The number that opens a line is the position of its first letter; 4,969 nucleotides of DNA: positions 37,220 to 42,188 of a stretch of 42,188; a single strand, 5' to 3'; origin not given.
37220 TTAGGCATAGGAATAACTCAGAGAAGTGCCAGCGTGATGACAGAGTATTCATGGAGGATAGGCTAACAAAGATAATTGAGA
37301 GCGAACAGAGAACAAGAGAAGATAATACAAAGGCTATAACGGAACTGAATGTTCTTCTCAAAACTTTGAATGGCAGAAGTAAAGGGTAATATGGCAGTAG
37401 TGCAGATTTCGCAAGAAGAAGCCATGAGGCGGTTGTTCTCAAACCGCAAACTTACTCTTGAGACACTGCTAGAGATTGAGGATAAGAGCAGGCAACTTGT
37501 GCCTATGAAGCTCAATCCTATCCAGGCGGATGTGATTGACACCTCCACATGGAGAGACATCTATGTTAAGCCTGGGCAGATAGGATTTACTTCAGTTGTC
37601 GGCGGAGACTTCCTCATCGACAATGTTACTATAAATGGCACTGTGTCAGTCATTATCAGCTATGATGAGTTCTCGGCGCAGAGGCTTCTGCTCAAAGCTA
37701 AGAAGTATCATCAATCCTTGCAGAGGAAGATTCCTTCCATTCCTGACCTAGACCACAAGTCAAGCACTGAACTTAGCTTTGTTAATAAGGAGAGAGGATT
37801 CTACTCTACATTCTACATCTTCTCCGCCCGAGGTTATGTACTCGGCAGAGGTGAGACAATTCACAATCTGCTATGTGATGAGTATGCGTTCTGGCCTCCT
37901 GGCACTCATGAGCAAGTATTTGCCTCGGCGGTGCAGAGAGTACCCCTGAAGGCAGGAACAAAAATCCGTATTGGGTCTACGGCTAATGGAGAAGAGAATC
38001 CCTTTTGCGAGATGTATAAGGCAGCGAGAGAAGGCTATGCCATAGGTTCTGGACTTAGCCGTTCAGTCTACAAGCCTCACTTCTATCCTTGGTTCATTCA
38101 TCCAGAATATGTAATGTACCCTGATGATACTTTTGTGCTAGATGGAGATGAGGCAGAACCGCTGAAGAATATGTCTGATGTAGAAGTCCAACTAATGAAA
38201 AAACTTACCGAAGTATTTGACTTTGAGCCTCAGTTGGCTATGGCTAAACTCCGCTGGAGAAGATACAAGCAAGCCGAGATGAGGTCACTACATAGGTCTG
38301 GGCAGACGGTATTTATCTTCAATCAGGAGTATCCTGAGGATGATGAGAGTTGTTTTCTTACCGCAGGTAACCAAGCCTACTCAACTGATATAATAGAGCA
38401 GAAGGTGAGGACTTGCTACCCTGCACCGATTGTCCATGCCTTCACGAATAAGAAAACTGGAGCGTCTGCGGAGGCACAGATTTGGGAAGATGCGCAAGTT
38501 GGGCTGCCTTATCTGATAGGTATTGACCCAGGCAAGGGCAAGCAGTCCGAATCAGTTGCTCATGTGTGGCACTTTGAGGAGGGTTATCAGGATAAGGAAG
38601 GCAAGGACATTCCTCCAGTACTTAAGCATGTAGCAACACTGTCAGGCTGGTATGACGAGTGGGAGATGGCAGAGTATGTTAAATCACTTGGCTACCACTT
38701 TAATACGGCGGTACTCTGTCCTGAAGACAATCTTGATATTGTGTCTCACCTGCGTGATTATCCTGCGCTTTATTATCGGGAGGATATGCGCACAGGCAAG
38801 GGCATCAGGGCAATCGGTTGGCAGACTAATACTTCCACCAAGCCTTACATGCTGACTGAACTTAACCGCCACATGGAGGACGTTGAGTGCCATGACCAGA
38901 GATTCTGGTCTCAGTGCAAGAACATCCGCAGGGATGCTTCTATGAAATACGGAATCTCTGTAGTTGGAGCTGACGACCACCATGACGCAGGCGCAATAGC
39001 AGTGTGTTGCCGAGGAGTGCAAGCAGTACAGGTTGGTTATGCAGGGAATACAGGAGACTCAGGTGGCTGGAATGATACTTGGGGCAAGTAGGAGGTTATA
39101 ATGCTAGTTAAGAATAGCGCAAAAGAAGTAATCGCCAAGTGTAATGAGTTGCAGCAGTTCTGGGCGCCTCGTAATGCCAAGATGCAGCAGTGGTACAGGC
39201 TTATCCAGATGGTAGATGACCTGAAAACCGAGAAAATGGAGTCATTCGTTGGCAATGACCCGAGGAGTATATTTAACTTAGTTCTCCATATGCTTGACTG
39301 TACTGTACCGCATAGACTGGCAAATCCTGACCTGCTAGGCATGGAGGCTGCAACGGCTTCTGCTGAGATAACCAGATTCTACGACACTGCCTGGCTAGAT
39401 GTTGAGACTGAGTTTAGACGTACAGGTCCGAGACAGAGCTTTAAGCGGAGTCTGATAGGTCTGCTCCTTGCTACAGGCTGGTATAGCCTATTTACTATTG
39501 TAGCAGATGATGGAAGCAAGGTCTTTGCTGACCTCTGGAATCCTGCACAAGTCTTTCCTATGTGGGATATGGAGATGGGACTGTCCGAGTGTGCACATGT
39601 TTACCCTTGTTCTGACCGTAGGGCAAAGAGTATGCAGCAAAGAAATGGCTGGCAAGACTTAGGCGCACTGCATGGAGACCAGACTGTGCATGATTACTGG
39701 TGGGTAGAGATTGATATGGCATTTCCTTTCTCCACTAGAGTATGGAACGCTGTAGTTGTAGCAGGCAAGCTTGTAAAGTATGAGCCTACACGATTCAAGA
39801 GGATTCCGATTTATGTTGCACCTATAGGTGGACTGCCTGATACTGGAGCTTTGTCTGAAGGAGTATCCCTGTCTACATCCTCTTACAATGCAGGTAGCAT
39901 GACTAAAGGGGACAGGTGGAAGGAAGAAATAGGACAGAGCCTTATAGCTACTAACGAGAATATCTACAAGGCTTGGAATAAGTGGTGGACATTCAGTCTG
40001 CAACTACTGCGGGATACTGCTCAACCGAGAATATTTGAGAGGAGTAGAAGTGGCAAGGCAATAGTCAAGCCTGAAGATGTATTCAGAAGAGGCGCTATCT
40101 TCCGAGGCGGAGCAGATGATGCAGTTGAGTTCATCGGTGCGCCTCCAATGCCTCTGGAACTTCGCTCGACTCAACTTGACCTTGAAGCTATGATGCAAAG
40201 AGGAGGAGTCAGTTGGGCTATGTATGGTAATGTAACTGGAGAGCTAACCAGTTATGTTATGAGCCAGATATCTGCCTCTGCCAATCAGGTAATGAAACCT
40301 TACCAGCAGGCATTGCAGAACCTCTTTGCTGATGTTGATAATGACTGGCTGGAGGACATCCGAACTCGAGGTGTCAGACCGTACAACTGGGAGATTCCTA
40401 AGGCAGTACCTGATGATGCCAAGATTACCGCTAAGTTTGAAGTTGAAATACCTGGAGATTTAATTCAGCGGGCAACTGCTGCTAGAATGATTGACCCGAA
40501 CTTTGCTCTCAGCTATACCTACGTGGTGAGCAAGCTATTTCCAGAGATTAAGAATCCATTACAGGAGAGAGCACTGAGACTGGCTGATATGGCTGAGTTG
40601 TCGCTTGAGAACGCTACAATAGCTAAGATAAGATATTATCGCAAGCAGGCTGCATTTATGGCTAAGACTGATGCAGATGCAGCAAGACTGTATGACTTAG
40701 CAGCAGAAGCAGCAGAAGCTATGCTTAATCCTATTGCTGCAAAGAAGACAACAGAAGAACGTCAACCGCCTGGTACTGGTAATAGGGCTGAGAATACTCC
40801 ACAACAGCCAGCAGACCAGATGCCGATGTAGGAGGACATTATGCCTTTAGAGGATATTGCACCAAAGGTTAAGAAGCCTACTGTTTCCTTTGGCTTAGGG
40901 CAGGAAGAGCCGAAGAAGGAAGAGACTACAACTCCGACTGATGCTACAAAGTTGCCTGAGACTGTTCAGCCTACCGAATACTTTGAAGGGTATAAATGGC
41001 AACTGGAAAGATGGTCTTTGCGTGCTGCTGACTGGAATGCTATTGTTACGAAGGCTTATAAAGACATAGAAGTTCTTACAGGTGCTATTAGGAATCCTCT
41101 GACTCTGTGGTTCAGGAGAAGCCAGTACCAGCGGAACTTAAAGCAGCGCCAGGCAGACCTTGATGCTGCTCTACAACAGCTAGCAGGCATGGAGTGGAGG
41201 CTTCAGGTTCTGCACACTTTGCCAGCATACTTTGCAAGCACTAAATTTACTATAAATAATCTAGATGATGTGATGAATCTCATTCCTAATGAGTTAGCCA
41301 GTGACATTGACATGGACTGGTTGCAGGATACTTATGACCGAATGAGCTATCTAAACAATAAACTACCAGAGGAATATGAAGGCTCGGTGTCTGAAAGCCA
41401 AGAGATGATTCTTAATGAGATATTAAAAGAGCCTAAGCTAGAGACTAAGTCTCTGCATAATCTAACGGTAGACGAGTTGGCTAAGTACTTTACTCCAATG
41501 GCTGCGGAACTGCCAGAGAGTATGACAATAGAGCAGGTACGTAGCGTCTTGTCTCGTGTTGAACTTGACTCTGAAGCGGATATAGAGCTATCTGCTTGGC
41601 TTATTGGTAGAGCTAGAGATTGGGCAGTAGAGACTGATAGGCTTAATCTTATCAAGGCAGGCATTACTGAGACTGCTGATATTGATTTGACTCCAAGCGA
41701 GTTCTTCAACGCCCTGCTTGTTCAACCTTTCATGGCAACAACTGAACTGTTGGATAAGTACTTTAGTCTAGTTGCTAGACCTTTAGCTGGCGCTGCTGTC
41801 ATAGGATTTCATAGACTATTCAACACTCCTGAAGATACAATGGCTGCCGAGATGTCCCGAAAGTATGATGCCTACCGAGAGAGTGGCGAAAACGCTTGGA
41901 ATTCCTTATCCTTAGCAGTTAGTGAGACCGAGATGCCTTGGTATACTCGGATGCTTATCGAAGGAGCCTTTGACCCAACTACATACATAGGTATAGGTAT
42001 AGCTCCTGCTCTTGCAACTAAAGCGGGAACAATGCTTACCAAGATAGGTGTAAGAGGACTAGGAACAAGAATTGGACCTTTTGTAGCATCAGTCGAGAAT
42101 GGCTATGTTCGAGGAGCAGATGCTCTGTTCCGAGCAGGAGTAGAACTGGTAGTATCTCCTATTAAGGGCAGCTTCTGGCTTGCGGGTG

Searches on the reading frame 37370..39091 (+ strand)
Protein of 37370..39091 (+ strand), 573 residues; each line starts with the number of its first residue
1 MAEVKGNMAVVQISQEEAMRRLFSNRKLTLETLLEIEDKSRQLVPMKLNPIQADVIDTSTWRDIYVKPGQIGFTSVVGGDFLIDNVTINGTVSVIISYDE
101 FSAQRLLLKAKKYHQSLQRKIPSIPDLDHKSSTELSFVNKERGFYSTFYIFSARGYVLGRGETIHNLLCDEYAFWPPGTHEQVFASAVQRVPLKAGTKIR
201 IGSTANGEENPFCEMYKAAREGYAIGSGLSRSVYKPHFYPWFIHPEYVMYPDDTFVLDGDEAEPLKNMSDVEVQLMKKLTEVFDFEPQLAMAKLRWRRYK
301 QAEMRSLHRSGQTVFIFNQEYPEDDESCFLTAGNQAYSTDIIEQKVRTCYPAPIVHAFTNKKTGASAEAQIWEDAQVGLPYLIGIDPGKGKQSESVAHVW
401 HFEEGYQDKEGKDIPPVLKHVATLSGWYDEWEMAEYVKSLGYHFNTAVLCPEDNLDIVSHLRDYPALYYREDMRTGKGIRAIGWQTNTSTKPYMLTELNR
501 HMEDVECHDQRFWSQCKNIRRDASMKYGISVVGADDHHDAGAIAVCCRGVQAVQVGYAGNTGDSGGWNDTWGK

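Call 8: search_protein_families(library=phrogs, proteins=[window:37370-39091:+], max_evalue=0.001)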
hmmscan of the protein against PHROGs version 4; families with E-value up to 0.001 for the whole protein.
window:37370-39091:+ (573 aa): 3 families
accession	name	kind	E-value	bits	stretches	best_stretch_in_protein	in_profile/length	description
phrog_2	-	head and packaging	6.8e-12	45.9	1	42-537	261-580/807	terminase large subunit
phrog_26724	-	unknown function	1e-06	29.5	1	17-139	4-126/192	-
phrog_38407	-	unknown function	2.7e-06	27.6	1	203-374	7-156/370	-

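Call 74: search_dna_similar(query=window:37370-39088:+, collection=phages, mode=protein, max_evalue=0.001, max_rows=15)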
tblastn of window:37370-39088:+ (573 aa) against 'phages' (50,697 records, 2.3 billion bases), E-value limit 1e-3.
Records with a match: 387; places in all: 387; records where one place covers at least 80% of the query: 286.
Best place of each record, by identity: <60% 387.
By first word of the organism name: Vibrio 111; Stx2a-converting 83; Escherichia 77; Pseudomonas 14; Stx2-converting 12; Klebsiella 11; Burkholderia 10; Ralstonia 9; Erwinia 9; Shigella 6; and 20 more.
By host as written in the record: - 211; Escherichia coli K514 (EHEC) 7; Escherichia coli 6; Vibrio cyclitrophicus 6; Ralstonia pseudosolanacearum 5; Escherichia coli O157:H7 4; Escherichia coli O157:H7 Morioka V526 4; Burkholderia cenocepacia 4; and 106 more.
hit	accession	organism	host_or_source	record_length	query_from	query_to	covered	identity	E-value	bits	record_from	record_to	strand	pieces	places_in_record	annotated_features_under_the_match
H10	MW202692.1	Caudoviricetes sp.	Manatee Spring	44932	17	522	88%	28.0%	6e-27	122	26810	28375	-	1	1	terminase large subunit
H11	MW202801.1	Caudoviricetes sp.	Manatee Spring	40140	30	528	87%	24.1%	9e-13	77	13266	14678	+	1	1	terminase large subunit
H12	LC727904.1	StxXX-converting phage Stx1_JNE110649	-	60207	17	497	84%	24.6%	9e-13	77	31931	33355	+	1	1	none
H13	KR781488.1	Shigella phage Ss-VASD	Shigella sonnei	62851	17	497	84%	24.6%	9e-13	77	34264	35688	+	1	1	hypothetical protein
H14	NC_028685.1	Shigella phage Ss-VASD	Shigella sonnei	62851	17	497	84%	24.6%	9e-13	77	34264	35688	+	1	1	terminase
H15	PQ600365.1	Escherichia phage phiSTEC801-Stx1a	Escherichia sp.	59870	17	497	84%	24.6%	1e-12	77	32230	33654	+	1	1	terminase large subunit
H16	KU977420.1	Stx1 converting phage AU6Stx1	-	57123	17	497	84%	24.4%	1e-12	77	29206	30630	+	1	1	terL: large subunit terminase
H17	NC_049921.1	Stx1 converting phage AU6Stx1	-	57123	17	497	84%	24.4%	1e-12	77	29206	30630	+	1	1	terL: large subunit terminase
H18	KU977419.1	Stx1 converting phage AU5Stx1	-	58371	17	497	84%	24.4%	1e-12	77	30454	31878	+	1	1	terL: large subunit terminase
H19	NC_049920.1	Stx1 converting phage AU5Stx1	-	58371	17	497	84%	24.4%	1e-12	77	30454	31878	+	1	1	terL: large subunit terminase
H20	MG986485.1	Escherichia phage SH2026Stx1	Escherichia coli O157:H7 SH2026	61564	17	497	84%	24.4%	1e-12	77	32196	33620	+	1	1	large subunit terminase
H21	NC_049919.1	Escherichia phage SH2026Stx1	Escherichia coli O157:H7 SH2026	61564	17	497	84%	24.4%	1e-12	77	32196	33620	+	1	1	large subunit terminase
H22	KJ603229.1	Shigella phage POCJ13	Shigella flexneri 2a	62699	17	497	84%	24.4%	1e-10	71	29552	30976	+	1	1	hypothetical protein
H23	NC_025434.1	Shigella phage POCJ13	Shigella flexneri 2a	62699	17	497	84%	24.4%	1e-10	71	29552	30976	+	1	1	terminase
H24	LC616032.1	Stx2a-converting phage Stx2_EH1965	-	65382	17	497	84%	24.2%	5e-12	75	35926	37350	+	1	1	none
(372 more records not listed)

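Call 75: get_annotated_region(hit=H17, flank=16000)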
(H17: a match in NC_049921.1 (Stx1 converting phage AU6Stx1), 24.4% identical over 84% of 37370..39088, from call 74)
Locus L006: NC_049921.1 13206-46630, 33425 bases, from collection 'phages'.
description: Stx1 converting phage AU6Stx1, complete genome.
organism: Stx1 converting phage AU6Stx1 (NCBI taxid 1855816)
taxonomy: Viruses; Duplodnaviria; Heunggongvirae; Uroviricota; Caudoviricetes; Sepvirinae; Traversvirus; Traversvirus AU6Stx1
host: -; source: -; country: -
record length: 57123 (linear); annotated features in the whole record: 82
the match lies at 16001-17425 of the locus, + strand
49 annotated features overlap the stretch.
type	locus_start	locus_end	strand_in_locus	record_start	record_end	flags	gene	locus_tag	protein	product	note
CDS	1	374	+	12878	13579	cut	p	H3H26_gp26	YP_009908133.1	Replication protein P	-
CDS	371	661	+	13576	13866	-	ren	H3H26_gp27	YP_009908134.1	Ren-like exclusion protein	-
CDS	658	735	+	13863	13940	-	-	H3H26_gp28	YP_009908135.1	hypothetical protein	-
CDS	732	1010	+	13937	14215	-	-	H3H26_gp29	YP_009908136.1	hypothetical protein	-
CDS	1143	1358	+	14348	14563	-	-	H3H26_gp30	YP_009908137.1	hypothetical protein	-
CDS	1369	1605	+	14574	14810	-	-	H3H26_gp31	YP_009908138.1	Lar-like restriction alleviation protein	-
CDS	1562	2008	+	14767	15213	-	ninB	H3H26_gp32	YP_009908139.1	NinB/ Orf homologous recombination mediator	-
CDS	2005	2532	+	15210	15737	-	-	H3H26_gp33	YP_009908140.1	DNA methyltransferase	-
CDS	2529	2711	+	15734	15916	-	ninE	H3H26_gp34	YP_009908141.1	NinE family protein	-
CDS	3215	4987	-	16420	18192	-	-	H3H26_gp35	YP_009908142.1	hypothetical protein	-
CDS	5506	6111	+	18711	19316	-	-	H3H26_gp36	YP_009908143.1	HNH endonuclease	-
CDS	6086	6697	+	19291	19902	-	ninG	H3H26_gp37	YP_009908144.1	NinG/ Rap DNA junction specific endonuclease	-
CDS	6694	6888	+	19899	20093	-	-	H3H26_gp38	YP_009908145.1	NinH family protein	-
CDS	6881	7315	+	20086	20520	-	q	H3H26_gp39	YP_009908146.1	antitermination protein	-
CDS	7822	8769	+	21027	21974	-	stxA1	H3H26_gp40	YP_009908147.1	Shiga toxin subunit A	-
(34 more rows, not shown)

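Call 76: get_annotated_region(hit=H10, flank=16000)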
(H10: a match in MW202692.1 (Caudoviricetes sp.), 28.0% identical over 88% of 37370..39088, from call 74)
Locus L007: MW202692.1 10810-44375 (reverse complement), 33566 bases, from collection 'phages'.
description: Podoviridae sp. isolate ctuNt529, complete genome.
organism: Caudoviricetes sp. (NCBI taxid 2832643)
taxonomy: Viruses; Duplodnaviria; Heunggongvirae; Uroviricota; Caudoviricetes
host: -; source: Manatee Spring; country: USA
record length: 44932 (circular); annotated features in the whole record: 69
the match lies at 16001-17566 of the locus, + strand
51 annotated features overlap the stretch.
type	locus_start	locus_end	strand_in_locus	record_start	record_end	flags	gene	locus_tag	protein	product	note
CDS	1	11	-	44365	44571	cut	-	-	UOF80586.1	hypothetical protein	-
CDS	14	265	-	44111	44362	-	-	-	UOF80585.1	hypothetical protein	-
CDS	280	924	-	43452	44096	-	-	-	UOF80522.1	phage associated protein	-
CDS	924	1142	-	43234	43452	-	-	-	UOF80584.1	hypothetical protein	-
CDS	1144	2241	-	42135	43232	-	-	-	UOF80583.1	hypothetical protein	-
CDS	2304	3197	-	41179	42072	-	-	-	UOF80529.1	polynucleotide kinase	-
CDS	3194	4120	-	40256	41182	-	-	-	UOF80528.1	ATP-dependent DNA ligase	-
CDS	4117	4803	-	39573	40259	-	-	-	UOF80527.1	putative nucleotidyltransferase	-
CDS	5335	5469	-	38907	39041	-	-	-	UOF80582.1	hypothetical protein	-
CDS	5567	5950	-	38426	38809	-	-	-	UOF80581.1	hypothetical protein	-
CDS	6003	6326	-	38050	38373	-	-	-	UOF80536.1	homing endonuclease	-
CDS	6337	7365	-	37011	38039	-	-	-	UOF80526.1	toprim-like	-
CDS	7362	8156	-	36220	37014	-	-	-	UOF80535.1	DNA directed DNA polymerase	-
CDS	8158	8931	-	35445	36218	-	-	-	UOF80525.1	helix-turn-helix domain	-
CDS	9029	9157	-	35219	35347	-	-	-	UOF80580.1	hypothetical protein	-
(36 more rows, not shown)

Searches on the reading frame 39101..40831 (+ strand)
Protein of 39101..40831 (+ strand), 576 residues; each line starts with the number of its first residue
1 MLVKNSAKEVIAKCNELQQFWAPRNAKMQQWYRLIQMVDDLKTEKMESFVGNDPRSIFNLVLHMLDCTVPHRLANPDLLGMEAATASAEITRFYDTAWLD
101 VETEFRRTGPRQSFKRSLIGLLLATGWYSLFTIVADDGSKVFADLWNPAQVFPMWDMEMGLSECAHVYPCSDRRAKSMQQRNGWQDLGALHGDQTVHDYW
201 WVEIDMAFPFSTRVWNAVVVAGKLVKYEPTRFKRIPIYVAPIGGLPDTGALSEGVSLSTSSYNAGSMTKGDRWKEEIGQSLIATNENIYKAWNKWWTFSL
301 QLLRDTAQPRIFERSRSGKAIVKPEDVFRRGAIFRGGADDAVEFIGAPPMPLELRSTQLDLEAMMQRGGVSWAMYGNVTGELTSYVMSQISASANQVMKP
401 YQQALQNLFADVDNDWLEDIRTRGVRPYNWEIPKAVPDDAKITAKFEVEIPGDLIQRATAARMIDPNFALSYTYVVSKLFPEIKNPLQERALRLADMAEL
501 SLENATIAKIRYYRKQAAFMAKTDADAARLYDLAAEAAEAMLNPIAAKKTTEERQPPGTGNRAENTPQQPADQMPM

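Call 8: search_protein_families(library=phrogs, proteins=[window:39101-40831:+], max_evalue=0.001)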
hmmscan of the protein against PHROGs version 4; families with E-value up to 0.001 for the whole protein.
window:39101-40831:+ (576 aa): 0 families

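Call 34: search_protein_families(library=pfam, proteins=[window:39101-40831:+], max_evalue=0.05)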
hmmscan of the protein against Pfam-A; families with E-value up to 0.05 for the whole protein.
window:39101-40831:+ (576 aa): 0 families

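Call 47: search_solved_structures(query=window:39101-40831:+, max_evalue=10)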
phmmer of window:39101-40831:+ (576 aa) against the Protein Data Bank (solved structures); distinct sequences matched with E-value up to 10: 0.

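Call 62: search_protein_families(library=phrogs, proteins=[window:39101-40831:+], max_evalue=1)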
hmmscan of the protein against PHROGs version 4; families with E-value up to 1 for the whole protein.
window:39101-40831:+ (576 aa): 0 families

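Call 71: search_solved_structures(query=A6, max_evalue=10, show_alignments=1)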
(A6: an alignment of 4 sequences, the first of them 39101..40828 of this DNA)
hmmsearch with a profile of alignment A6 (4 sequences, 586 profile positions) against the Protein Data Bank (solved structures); distinct sequences matched with E-value up to 10: 1.
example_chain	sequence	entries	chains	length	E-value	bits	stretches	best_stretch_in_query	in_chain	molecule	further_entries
7fj1_E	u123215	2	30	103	0.97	11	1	50-135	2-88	Small capsomere-interacting protein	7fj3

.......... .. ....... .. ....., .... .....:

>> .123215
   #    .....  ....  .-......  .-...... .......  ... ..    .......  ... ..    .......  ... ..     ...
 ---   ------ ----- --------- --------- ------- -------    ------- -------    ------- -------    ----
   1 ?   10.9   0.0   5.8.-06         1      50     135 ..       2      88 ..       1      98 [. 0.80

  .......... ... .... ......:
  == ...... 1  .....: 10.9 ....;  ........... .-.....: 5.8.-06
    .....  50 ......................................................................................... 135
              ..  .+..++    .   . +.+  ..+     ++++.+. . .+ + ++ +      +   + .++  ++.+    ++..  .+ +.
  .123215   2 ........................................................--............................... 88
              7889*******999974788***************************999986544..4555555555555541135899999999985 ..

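Call 72: search_dna_similar(query=window:39101-40828:+, collection=phages, mode=protein, max_evalue=0.01, max_rows=15)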
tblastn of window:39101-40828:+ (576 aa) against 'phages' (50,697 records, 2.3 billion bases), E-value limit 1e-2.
No match.

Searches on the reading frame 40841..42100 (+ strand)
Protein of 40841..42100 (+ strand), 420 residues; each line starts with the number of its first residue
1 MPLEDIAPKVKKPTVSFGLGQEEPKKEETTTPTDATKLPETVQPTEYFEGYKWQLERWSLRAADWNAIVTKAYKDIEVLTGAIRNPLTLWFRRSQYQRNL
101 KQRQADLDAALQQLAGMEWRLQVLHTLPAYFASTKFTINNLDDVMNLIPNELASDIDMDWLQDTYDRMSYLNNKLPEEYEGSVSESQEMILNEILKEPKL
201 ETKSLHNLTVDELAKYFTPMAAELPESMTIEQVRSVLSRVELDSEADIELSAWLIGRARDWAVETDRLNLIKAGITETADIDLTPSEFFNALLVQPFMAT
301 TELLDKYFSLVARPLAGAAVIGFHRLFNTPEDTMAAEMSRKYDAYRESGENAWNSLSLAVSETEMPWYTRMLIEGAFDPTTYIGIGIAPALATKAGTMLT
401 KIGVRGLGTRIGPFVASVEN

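Call 7: search_protein_families(library=pfam, proteins=[window:40841-42100:+], max_evalue=10)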
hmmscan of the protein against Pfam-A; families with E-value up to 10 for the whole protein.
seq(420 aa): 2 families
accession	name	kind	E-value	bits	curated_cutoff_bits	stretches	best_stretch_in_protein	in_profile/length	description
PF14628.11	DUF4454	-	0.061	13.4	25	1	56-106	127-178/210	Domain of unknown function (DUF4454)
PF07722.19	Peptidase_C26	-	0.088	13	20.5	1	179-233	150-202/219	Peptidase C26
